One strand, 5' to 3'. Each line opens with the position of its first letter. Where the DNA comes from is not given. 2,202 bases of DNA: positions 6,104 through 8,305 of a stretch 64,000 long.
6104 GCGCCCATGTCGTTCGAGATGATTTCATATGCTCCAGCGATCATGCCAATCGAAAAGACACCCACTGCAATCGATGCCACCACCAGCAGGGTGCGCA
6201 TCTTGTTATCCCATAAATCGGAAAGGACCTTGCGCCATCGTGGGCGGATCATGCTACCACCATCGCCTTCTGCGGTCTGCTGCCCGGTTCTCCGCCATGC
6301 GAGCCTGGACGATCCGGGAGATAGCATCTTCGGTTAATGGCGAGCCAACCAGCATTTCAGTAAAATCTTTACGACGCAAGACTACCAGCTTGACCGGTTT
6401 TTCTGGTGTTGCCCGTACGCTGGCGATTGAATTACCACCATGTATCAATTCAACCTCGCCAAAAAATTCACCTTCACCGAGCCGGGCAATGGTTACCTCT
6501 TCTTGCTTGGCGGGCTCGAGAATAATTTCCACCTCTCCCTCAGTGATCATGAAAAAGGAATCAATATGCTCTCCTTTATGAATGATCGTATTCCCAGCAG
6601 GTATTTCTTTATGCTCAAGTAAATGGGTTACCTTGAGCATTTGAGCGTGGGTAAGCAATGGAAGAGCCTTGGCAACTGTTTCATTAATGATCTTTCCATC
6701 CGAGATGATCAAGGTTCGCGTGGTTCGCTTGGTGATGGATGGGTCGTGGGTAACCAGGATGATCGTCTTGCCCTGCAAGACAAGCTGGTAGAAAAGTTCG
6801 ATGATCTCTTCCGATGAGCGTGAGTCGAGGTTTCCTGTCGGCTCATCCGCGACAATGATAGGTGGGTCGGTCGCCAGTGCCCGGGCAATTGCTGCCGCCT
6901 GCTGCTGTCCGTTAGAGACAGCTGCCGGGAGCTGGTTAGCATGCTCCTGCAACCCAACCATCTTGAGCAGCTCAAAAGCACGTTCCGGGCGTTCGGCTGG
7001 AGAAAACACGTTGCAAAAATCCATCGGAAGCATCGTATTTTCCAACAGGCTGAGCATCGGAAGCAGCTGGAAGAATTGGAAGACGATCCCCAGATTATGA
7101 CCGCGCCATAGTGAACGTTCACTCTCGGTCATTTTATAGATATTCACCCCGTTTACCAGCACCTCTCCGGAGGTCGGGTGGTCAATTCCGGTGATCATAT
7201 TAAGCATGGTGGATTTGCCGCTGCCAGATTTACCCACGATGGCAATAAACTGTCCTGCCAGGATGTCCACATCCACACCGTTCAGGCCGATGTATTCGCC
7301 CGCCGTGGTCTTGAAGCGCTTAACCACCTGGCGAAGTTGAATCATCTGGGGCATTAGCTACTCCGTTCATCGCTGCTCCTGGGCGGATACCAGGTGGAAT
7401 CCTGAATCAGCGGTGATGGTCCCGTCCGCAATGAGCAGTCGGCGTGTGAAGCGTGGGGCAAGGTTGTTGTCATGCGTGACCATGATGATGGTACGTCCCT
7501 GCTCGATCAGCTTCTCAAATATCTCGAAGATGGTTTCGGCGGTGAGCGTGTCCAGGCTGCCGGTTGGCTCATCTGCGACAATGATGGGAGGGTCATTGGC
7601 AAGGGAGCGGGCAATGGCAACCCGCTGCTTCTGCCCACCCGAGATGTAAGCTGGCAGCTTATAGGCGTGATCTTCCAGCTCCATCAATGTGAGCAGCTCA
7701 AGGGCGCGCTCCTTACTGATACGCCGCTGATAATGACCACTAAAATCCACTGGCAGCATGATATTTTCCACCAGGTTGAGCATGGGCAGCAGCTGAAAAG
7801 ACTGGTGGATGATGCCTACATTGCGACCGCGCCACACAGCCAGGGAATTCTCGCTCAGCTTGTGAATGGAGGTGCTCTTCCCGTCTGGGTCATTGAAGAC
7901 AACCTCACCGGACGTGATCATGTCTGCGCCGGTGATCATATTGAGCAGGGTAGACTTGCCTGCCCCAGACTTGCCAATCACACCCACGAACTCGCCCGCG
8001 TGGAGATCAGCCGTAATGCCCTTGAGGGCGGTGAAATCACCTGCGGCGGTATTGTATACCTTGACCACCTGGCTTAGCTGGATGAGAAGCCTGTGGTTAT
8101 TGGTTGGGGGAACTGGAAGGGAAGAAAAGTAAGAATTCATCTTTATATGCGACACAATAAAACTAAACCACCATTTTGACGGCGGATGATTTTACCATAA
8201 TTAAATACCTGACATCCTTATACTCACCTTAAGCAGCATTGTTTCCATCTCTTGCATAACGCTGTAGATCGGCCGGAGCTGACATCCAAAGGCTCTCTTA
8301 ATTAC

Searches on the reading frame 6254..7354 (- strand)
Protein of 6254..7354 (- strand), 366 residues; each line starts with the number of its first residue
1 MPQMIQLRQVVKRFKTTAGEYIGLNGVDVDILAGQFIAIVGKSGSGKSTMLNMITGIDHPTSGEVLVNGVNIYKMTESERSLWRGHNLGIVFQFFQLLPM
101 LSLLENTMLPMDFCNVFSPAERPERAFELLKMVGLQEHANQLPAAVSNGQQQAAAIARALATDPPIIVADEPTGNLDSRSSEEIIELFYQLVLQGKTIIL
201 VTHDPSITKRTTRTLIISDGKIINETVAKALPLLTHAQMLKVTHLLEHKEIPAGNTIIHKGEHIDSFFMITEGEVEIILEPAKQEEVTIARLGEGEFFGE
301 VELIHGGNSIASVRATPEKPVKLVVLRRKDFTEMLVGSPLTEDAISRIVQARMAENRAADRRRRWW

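Call 62: search_protein_families(library=pfam, proteins=[window:6254-7354:-], max_evalue=0.001)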
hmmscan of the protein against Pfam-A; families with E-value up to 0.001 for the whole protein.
window:6254-7354:- (366 aa): 6 families
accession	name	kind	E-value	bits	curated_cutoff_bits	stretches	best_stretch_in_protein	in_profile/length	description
PF00005.33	ABC_tran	-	1.2e-31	110.6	25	1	24-173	1-136/137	ABC transporter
PF00027.35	cNMP_binding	-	2.1e-18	66.5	27.5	1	249-335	2-86/89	Cyclic nucleotide-binding domain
PF13304.12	AAA_21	-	3.9e-08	34.2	27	1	141-207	233-302/304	AAA domain, putative AbiEii toxin, Type IV TA system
PF02463.25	SMC_N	-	0.00028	20.8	40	0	33-54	23-44/220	RecF/RecN/SMC N terminal domain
PF00350.29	Dynamin_N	-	0.0006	20.3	27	0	37-66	1-30/168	Dynamin family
PF03193.22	RsgA_GTPase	-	0.00071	19.9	30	0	30-59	102-131/174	RsgA GTPase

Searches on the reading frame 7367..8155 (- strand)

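Call 62: search_protein_families(library=pfam, proteins=[window:7367-8155:-], max_evalue=0.001)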
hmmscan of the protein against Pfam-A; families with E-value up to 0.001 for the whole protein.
window:7367-8155:- (262 aa): 6 families
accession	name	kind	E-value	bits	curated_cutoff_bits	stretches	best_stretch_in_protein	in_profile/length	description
PF00005.33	ABC_tran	-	7e-30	104.9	25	1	44-198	1-136/137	ABC transporter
PF03193.22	RsgA_GTPase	-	1.7e-07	31.6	30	1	31-98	84-150/174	RsgA GTPase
PF13304.12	AAA_21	-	4.7e-07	30.6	27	0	180-232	247-302/304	AAA domain, putative AbiEii toxin, Type IV TA system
PF01926.29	MMR_HSR1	-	4.6e-05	23.9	21.9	1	57-82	2-27/113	50S ribosome-binding GTPase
PF00350.29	Dynamin_N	-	0.0002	21.9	27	0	57-85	1-29/168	Dynamin family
PF02463.25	SMC_N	-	0.00037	20.4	40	0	149-232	135-201/220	RecF/RecN/SMC N terminal domain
